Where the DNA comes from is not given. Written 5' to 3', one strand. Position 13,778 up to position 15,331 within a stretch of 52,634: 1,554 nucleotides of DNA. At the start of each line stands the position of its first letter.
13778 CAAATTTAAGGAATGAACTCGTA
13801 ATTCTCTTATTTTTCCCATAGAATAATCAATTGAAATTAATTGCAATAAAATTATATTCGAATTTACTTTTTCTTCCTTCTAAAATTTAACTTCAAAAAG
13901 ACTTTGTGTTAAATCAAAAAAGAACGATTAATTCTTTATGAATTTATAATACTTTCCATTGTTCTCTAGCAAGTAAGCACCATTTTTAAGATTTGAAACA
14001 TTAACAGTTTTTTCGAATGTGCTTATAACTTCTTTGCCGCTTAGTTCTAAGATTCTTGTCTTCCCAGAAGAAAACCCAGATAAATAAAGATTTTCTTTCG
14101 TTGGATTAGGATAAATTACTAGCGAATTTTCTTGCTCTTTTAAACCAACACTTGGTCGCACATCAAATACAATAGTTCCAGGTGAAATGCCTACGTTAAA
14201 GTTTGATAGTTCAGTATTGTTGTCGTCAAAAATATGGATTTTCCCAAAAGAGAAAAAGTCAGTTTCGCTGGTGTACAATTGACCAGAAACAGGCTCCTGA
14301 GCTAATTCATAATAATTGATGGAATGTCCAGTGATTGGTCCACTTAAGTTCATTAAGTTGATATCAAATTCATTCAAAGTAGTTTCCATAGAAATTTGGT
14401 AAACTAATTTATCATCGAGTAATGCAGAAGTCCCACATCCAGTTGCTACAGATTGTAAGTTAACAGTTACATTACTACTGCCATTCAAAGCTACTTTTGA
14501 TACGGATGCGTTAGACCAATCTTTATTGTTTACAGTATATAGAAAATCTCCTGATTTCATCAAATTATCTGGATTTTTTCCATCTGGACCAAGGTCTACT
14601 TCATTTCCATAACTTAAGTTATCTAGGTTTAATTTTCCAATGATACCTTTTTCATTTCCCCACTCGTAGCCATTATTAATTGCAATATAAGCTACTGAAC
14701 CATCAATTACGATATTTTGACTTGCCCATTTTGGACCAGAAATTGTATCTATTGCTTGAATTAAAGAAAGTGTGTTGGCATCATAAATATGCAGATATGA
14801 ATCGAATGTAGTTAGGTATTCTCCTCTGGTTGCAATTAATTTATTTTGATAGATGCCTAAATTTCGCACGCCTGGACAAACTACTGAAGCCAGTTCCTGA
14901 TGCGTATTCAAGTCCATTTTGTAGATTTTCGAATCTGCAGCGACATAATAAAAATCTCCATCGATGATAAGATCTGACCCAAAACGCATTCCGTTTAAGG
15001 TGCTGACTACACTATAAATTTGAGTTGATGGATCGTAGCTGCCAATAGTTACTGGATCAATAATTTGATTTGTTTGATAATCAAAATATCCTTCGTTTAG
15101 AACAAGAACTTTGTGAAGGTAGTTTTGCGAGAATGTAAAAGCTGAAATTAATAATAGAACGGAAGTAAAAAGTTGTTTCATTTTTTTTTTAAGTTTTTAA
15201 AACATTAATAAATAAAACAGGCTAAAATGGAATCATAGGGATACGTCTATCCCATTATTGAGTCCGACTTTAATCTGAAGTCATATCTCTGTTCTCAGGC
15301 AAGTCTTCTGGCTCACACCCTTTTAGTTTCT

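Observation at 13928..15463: Cobalamin riboswitch controls a T9SS-sorted beta-propeller instead of a B12 transporter: a candidate secreted or surface corrinoid binder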

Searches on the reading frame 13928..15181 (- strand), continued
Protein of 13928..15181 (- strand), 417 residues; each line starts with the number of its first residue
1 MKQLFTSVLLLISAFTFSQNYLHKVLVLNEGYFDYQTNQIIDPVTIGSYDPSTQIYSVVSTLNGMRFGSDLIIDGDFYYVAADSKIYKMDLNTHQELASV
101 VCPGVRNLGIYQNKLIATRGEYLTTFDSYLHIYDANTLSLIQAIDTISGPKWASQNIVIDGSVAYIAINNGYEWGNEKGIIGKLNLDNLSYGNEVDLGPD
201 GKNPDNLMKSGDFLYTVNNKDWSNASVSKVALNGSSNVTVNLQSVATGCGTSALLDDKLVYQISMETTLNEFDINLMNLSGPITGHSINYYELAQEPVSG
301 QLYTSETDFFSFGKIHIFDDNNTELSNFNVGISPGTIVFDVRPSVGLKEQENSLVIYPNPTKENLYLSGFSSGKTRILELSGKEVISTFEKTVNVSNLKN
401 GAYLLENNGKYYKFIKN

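Call 75: search_protein_families(library=ncbifam, proteins=[L065:1730-4186:+], max_evalue=0.001)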
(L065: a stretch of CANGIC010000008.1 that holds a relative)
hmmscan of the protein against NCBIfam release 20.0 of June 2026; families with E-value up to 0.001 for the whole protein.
L065:1730-4186:+ (818 aa): 21 families
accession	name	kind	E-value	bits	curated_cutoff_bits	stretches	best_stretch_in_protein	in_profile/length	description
TIGR04056.1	OMP_RagA_SusC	subfamily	4e-25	88.3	368.25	1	23-242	2-215/981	SusC/RagA family TonB-linked outer membrane protein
TIGR01786.1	TonB-hemlactrns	subfamily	5.8e-25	87.7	323.75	2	406-672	358-608/719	TonB-dependent hemoglobin/transferrin/lactoferrin family receptor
TIGR01785.1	TonB-hemin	subfamily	7.5e-24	84.1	316.85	2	451-630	357-543/677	TonB-dependent heme/hemoglobin receptor family protein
TIGR01779.1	TonB-B12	equivalog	5.1e-16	58.3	599.7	1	105-253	28-177/614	TonB-dependent vitamin B12 receptor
TIGR01776.1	TonB-tbp-lbp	subfamily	1.8e-12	46.1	468.8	2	476-627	608-768/946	lactoferrin/transferrin family TonB-dependent receptor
NF007926.1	PRK10641.1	equivalog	1.8e-09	36.7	836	1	106-232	28-156/617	TonB-dependent vitamin B12 receptor BtuB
NF050067.1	TonBEntbctnRecCfrA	equivalog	2.6e-09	35.9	1200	1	85-230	6-158/698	TonB-dependent ferric enterobactin receptor CfrA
NF007349.0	PRK09840.1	equivalog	3.5e-08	31.9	686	1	96-234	45-179/760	catecholate siderophore receptor Fiu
NF010010.0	PRK13483.1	equivalog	4.2e-08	31.6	927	1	84-229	11-162/660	ligand-gated channel protein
NF010038.0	PRK13513.1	equivalog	5.8e-08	31.7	942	1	84-229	16-164/659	ligand-gated channel protein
TIGR01783.1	TonB-siderophor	subfamily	9.8e-08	31.1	223.5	1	124-245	4-123/649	TonB-dependent siderophore receptor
NF010048.1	PRK13524.1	subfamily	5.8e-07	28.4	493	0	192-246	138-192/744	FepA family TonB-dependent siderophore receptor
NF010051.0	PRK13528.1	subfamily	8.3e-07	27.6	583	0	194-244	136-186/727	FepA family TonB-dependent siderophore receptor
NF010012.0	PRK13486.1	equivalog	1.3e-05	23.8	924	0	196-242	123-170/696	TonB-dependent receptor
NF007478.2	PRK10064.1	equivalog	1.8e-05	23.2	745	1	105-235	30-163/663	catecholate siderophore receptor CirA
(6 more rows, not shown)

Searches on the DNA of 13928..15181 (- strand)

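Call 19: search_rna_families(sources=[L065, L055, L078, L079, L080, L032, L013], threshold=gathering)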
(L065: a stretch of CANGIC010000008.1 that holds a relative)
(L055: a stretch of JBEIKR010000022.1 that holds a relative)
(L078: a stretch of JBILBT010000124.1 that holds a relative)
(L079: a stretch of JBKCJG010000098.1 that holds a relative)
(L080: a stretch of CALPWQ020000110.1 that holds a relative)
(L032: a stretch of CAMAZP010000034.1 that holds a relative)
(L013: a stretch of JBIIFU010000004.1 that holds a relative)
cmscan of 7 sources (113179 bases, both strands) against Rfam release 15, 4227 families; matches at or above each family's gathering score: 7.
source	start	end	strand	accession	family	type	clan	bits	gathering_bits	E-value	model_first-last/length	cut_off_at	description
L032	9705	9891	+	RF00174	Cobalamin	Cis-reg; riboswitch;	CL00101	107.9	31.5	8e-26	1-189/189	no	Cobalamin riboswitch aptamer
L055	3219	3400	+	RF00174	Cobalamin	Cis-reg; riboswitch;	CL00101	102.3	31.5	3.3e-24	1-189/189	no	Cobalamin riboswitch aptamer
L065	4195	4375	+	RF00174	Cobalamin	Cis-reg; riboswitch;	CL00101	99.6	31.5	1.8e-23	1-189/189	no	Cobalamin riboswitch aptamer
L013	9716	9890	+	RF00174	Cobalamin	Cis-reg; riboswitch;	CL00101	99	31.5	2.8e-23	1-189/189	no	Cobalamin riboswitch aptamer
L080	9139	9320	+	RF00174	Cobalamin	Cis-reg; riboswitch;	CL00101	98.3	31.5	4.4e-23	1-189/189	no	Cobalamin riboswitch aptamer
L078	5387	5568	+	RF00174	Cobalamin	Cis-reg; riboswitch;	CL00101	96.1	31.5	1.9e-22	1-189/189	no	Cobalamin riboswitch aptamer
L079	9688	9874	+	RF00174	Cobalamin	Cis-reg; riboswitch;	CL00101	91.1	31.5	5.1e-21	1-189/189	no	Cobalamin riboswitch aptamer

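Call 54: search_rna_families(sources=[L081, L082], threshold=gathering)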
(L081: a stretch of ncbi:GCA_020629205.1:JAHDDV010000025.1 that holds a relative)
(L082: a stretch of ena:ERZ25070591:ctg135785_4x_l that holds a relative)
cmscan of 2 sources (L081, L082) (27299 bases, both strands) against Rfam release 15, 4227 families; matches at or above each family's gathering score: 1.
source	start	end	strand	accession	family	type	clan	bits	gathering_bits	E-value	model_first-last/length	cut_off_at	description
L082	4109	4324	+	RF00174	Cobalamin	Cis-reg; riboswitch;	CL00101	97.4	31.5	2e-23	1-189/189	no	Cobalamin riboswitch aptamer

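Call 59: search_rna_families(sources=[L083, L084], threshold=gathering)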
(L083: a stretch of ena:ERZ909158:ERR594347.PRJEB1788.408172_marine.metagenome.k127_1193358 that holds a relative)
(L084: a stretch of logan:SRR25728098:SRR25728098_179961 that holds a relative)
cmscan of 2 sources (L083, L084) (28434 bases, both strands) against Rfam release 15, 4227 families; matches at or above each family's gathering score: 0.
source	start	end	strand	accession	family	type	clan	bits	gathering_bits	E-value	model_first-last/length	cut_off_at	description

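Call 68: search_rna_families(sources=[L085, L086, L088, L092, L093, L094, L095, L096, L097, L101], threshold=gathering)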
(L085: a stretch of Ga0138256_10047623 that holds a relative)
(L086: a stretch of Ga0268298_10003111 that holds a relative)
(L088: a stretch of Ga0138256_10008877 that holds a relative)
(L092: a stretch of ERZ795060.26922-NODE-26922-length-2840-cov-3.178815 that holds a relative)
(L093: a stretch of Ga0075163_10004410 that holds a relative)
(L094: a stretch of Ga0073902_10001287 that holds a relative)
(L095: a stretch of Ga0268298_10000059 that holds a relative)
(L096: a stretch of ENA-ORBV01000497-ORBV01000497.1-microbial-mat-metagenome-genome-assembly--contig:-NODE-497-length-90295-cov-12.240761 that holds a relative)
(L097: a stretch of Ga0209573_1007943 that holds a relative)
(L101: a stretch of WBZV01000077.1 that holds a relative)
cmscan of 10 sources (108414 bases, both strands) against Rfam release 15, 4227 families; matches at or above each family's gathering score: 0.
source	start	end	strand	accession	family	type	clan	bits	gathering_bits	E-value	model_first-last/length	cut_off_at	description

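Call 69: search_rna_families(sources=[L123, L124, L126, L132, L137, L138, L142, L143, L144, L145, L148, L151, L154, L155, L158, L161, L162, L163], threshold=gathering)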
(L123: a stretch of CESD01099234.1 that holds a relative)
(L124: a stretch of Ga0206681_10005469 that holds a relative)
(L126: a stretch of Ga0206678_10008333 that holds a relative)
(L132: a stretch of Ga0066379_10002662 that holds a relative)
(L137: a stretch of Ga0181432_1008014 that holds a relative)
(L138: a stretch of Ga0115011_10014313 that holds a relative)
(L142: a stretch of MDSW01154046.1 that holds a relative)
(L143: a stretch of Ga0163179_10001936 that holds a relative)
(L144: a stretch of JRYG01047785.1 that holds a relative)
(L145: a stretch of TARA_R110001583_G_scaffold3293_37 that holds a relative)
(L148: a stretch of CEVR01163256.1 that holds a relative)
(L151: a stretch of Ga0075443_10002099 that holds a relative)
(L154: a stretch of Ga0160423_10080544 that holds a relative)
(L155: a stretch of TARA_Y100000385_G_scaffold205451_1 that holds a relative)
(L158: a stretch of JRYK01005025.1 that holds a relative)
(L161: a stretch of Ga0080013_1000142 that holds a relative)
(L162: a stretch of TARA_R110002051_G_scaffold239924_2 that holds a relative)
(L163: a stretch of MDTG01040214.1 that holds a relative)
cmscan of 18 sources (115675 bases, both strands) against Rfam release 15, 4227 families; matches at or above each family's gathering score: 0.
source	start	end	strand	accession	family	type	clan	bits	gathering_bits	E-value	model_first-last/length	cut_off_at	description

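Call 93: search_rna_families(sources=[L165, L166, L102, L113, L152, L153, L160, L112, L120, L121, L131], threshold=gathering)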
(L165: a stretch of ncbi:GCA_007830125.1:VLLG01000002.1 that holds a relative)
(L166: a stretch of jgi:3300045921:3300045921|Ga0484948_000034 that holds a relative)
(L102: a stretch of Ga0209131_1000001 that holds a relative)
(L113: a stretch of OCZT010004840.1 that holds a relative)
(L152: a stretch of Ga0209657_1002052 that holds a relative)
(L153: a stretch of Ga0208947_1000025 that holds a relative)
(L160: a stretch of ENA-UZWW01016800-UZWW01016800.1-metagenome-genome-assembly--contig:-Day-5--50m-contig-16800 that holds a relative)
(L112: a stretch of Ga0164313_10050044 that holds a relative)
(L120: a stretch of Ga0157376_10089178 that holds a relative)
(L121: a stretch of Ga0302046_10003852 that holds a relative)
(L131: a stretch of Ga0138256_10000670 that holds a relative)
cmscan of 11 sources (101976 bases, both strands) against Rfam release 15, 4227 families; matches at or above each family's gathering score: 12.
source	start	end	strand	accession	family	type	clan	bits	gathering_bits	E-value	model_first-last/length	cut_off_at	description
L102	6605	6796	+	RF00174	Cobalamin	Cis-reg; riboswitch;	CL00101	101.6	31.5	4.6e-24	1-189/189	no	Cobalamin riboswitch aptamer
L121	71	342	+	RF00174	Cobalamin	Cis-reg; riboswitch;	CL00101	101.5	31.5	5e-24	1-189/189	no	Cobalamin riboswitch aptamer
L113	5181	5371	+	RF00174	Cobalamin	Cis-reg; riboswitch;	CL00101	100.9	31.5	7.2e-24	1-189/189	no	Cobalamin riboswitch aptamer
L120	1165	1394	+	RF00174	Cobalamin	Cis-reg; riboswitch;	CL00101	100.8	31.5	7.6e-24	1-189/189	no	Cobalamin riboswitch aptamer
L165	1668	1895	+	RF00174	Cobalamin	Cis-reg; riboswitch;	CL00101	89.9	31.5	1e-20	1-189/189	no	Cobalamin riboswitch aptamer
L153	6760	6924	+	RF00174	Cobalamin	Cis-reg; riboswitch;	CL00101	74.9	31.5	2e-16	1-189/189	no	Cobalamin riboswitch aptamer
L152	2441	2618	+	RF00174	Cobalamin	Cis-reg; riboswitch;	CL00101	74.3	31.5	2.9e-16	1-189/189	no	Cobalamin riboswitch aptamer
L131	4082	4264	+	RF00174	Cobalamin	Cis-reg; riboswitch;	CL00101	72.9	31.5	7.7e-16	1-189/189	no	Cobalamin riboswitch aptamer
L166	105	176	+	RF00005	tRNA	Gene; tRNA;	CL00001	72.8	29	8.2e-14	1-71/71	no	tRNA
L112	1347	1517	+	RF00174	Cobalamin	Cis-reg; riboswitch;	CL00101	70.1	31.5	4.9e-15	1-189/189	no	Cobalamin riboswitch aptamer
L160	1087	1251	+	RF00174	Cobalamin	Cis-reg; riboswitch;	CL00101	69.5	31.5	7e-15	1-189/189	no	Cobalamin riboswitch aptamer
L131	5661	5732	+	RF00005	tRNA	Gene; tRNA;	CL00001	67.3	29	2.8e-12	1-71/71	no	tRNA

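Call 113: search_rna_families(sources=[L167, L168, L169], threshold=gathering)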
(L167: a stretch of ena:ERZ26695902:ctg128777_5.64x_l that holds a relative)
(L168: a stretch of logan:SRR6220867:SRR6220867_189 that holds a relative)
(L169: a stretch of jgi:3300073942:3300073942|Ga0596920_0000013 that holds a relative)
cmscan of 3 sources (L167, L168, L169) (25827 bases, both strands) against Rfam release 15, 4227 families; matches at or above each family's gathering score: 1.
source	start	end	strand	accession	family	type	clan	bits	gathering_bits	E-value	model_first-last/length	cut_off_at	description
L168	692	892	+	RF00174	Cobalamin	Cis-reg; riboswitch;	CL00101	94.5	31.5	1.3e-22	1-189/189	no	Cobalamin riboswitch aptamer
